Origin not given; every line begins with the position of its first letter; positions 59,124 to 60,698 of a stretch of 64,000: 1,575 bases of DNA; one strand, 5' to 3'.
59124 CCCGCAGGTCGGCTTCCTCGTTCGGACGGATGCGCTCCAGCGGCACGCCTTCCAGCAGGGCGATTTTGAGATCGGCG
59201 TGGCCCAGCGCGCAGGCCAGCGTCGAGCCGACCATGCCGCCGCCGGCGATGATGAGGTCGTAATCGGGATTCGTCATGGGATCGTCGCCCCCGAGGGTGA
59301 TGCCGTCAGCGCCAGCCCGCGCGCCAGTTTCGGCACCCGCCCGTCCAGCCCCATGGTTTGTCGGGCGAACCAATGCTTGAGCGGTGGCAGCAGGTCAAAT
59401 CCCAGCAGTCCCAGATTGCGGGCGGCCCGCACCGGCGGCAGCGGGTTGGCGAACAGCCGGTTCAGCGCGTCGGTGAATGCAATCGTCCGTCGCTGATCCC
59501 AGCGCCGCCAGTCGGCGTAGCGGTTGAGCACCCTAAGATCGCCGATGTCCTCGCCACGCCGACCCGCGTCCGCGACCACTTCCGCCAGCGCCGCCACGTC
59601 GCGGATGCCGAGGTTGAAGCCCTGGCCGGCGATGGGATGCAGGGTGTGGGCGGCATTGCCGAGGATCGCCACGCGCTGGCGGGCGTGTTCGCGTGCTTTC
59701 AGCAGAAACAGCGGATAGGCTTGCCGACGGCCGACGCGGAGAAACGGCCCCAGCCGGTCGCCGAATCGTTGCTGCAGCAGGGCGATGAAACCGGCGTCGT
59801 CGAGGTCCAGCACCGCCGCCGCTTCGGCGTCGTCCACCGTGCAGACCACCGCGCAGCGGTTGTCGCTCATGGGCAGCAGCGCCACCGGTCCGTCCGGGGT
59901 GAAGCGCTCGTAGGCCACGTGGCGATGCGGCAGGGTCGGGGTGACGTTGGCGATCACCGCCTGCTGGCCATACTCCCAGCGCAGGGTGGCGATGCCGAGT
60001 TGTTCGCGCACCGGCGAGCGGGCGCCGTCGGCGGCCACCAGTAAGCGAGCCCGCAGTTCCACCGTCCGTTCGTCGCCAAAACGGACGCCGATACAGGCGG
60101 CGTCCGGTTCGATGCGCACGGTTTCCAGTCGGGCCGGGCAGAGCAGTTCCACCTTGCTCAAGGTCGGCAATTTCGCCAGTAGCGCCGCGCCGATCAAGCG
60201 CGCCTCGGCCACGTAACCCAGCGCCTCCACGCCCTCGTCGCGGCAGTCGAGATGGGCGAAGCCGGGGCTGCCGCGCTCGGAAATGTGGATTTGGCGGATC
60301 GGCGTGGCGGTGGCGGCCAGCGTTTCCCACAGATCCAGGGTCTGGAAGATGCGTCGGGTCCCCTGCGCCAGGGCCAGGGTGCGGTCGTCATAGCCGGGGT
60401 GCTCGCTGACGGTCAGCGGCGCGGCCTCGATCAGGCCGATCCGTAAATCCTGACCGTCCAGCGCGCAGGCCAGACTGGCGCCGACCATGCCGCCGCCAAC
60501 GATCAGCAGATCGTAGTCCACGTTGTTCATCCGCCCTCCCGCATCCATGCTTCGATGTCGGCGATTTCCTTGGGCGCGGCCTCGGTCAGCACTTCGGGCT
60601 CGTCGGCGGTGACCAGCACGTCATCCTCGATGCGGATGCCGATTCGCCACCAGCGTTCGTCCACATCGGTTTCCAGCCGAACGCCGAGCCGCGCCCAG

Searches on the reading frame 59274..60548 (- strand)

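Call 93: search_protein_families(library=pfam, proteins=[window:59274-60548:-], max_evalue=0.0001)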
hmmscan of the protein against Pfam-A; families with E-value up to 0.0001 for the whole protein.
window:59274-60548:- (424 aa): 2 families
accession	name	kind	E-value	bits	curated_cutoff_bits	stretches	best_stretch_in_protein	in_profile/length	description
PF01494.25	FAD_binding_3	-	1.4e-28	100.6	22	1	12-328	2-321/349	FAD binding domain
PF05834.18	Lycopene_cycl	-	1.1e-05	25.2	23.4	0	13-46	1-36/380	Lycopene cyclase protein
